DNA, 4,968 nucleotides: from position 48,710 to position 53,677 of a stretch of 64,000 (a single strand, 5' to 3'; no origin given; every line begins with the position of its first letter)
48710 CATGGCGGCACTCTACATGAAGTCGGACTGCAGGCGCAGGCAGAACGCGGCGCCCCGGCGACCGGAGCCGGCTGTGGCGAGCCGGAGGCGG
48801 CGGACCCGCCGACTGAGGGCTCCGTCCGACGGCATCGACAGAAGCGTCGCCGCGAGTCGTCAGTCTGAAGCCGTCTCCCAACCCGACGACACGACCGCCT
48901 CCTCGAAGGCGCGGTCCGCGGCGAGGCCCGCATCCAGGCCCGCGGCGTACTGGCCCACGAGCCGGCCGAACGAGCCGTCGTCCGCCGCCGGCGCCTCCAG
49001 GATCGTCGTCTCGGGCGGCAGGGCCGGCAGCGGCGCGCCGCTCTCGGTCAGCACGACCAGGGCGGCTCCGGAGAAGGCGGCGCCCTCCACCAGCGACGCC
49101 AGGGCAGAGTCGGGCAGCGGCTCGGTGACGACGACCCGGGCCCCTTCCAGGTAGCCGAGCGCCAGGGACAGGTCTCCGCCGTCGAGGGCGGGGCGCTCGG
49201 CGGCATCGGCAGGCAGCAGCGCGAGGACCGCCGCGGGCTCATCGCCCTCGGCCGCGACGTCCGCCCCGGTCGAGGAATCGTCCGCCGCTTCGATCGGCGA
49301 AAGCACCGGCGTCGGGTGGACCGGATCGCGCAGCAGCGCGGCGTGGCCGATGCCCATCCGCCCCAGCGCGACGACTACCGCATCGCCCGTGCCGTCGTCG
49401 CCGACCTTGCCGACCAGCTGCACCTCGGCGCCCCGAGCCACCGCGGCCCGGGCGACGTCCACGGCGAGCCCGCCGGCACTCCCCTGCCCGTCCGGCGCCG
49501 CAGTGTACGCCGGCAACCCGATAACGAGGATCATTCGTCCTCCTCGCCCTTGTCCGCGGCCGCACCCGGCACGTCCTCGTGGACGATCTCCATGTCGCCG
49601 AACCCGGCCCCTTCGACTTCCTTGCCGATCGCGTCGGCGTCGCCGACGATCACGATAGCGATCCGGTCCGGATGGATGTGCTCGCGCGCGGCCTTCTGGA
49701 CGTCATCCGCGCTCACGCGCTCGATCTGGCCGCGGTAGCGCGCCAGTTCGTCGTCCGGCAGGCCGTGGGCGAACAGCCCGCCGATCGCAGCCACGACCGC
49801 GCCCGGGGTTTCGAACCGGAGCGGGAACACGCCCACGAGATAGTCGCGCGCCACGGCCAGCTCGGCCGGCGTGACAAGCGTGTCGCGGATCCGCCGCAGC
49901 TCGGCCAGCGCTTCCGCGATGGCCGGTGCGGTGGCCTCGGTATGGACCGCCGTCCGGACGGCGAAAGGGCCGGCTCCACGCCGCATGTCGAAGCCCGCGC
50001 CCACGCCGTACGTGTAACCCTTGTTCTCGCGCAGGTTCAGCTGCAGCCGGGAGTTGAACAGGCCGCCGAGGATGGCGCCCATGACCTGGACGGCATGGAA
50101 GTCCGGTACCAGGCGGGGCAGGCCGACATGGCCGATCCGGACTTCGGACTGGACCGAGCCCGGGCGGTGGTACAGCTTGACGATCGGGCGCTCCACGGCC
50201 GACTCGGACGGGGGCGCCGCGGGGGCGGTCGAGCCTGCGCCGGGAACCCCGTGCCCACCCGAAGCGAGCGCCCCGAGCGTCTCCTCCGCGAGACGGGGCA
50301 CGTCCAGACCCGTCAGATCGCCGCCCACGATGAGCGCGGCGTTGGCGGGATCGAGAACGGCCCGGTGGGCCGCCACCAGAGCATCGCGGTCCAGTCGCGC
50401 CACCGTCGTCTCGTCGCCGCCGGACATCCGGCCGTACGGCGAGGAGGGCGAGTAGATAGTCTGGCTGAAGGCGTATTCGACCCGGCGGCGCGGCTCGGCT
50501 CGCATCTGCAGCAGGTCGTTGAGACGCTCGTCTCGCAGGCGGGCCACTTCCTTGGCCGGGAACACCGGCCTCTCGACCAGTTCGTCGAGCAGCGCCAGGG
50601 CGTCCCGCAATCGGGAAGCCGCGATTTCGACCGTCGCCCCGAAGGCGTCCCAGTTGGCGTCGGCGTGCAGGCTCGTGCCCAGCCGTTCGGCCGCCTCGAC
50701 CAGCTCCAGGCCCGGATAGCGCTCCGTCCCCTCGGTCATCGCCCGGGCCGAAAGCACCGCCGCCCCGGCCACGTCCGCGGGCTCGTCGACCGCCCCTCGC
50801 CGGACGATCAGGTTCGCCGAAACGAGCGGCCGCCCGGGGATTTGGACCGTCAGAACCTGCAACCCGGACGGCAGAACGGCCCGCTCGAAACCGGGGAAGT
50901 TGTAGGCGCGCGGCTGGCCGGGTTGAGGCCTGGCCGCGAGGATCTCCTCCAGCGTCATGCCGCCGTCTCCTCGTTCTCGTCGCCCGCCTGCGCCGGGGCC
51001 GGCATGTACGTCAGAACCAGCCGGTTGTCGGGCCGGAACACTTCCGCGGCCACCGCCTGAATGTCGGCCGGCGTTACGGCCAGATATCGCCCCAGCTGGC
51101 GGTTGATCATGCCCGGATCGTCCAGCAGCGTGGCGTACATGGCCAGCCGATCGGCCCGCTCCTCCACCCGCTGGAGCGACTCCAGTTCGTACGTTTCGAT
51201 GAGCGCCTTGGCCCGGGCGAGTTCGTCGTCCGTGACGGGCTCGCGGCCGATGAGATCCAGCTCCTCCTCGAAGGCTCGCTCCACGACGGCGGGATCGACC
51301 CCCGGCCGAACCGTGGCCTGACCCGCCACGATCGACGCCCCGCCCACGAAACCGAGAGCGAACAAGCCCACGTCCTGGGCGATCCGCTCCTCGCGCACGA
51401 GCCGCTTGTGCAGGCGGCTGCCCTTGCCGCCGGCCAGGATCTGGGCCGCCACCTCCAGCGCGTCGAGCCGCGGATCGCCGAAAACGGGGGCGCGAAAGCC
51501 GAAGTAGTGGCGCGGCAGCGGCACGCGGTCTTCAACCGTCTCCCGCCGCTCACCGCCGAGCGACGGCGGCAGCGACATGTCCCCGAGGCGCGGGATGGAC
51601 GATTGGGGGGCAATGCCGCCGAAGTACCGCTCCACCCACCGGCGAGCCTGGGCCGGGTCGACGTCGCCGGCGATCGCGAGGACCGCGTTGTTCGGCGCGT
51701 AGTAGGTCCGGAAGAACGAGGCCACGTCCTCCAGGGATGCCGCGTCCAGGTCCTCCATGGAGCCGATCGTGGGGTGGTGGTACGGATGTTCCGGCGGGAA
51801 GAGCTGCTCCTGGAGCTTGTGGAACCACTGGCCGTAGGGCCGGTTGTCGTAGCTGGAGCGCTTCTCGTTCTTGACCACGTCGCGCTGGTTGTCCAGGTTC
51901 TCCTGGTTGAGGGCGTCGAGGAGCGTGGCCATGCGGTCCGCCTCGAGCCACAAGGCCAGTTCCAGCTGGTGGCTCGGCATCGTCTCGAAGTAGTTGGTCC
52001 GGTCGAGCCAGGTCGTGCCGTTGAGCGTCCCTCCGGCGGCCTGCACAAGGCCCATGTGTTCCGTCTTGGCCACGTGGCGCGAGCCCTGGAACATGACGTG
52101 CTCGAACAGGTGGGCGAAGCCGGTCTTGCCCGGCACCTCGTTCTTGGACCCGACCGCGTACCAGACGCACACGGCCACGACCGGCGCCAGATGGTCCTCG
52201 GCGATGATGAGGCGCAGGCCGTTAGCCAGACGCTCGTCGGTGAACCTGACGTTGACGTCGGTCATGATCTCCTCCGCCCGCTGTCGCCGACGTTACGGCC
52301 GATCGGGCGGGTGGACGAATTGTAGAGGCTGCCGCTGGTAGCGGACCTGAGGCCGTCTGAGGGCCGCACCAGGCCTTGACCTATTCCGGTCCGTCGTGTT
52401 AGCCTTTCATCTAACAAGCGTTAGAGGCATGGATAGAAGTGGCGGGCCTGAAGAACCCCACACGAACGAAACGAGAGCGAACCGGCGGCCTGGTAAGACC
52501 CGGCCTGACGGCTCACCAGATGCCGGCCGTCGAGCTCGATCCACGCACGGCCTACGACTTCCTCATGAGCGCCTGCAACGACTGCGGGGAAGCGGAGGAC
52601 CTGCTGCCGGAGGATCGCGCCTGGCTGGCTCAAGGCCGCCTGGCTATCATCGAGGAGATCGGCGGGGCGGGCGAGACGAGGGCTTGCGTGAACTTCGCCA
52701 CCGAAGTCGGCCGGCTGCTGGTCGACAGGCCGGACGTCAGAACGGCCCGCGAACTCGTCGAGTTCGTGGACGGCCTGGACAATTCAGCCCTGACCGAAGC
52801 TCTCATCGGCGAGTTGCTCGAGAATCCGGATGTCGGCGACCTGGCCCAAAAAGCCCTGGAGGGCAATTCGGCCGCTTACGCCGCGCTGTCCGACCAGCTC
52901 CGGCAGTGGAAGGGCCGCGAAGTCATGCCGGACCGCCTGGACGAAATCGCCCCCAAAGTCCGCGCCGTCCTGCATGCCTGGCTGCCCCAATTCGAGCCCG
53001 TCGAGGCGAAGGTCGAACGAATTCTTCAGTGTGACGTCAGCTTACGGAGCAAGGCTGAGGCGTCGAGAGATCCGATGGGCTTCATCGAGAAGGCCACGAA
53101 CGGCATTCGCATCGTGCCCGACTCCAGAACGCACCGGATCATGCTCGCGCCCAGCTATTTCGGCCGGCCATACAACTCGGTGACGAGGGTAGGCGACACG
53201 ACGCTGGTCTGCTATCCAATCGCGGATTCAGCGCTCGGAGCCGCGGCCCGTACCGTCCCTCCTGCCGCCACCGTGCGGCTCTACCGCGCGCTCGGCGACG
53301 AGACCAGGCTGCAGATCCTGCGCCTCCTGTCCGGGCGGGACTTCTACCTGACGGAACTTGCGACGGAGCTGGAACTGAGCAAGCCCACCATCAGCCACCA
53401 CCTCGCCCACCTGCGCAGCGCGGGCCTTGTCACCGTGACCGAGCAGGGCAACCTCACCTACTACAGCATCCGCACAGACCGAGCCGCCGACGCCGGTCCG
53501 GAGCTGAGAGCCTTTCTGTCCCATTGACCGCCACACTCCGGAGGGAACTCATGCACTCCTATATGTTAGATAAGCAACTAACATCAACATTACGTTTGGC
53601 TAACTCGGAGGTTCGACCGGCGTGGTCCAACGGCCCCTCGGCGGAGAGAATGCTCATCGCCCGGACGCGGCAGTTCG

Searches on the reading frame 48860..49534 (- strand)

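Call 73: search_protein_families(library=pfam, proteins=[window:48860-49534:-], max_evalue=0.001)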
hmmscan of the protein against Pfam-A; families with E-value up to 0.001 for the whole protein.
window:48860-49534:- (224 aa): 1 family
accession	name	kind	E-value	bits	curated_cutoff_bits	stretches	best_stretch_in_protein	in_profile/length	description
PF00294.29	PfkB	-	0.00079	19.3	25.8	1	16-77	31-92/302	pfkB family carbohydrate kinase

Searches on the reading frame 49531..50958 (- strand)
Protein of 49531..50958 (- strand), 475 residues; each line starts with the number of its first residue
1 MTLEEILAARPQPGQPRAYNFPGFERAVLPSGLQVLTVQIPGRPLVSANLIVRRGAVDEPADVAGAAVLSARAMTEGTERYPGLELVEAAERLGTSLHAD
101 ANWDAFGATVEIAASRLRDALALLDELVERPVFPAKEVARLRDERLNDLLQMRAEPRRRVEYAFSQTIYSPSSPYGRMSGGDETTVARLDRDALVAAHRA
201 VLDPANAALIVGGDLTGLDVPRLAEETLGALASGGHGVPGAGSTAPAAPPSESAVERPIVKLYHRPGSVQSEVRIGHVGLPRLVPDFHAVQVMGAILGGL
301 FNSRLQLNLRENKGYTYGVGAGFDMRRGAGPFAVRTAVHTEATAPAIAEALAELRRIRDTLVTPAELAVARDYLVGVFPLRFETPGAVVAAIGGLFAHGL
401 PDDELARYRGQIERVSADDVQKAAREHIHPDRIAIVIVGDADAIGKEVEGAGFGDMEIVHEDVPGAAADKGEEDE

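Call 73: search_protein_families(library=pfam, proteins=[window:49531-50958:-], max_evalue=0.001)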
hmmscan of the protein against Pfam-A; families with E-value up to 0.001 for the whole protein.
window:49531-50958:- (475 aa): 2 families
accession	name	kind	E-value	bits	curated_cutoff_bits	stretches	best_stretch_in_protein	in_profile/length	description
PF05193.26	Peptidase_M16_C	-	2.7e-28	99.5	23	1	189-372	2-179/181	Peptidase M16 inactive domain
PF00675.25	Peptidase_M16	-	3.4e-12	47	22.3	1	35-169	2-136/149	Insulinase (Peptidase family M16)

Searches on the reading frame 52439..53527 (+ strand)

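Call 3: search_protein_families(library=pfam, proteins=[window:52439-53527:+], max_evalue=0.01)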
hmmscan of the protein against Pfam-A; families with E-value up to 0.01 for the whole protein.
window:52439-53527:+ (362 aa): 10 families
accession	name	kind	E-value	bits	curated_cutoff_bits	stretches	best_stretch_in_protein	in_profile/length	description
PF01022.26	HTH_5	-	1.1e-15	57.6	22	1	287-332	1-46/47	Bacterial regulatory protein, arsR family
PF12840.13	HTH_20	-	3.3e-12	46.6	27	1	285-333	1-50/51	Helix-turn-helix domain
PF09339.16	HTH_IclR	-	2.1e-05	24.6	22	1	291-332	6-49/52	IclR helix-turn-helix domain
PF12802.13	MarR_2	-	4e-05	24.1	27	1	291-336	8-55/61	MarR family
PF13412.12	HTH_24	-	0.00031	20.7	21.9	1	305-332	21-48/48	Winged helix-turn-helix DNA-binding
PF08279.18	HTH_11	-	0.00046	20.4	25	1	290-333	2-47/55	HTH domain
PF21476.4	PF0610-like_N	-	0.0014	19.3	33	1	289-326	2-39/50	PF0610-like, N-terminal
PF24037.1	DUF7346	-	0.0017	18.9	28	1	263-352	46-134/139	Family of unknown function (DUF7346)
PF01047.28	MarR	-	0.0045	17.3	24.6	0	301-334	17-50/59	MarR family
PF25213.1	HVO_A0261_N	-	0.0054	17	35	0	288-335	11-58/86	HVO_A0261 N-terminal domain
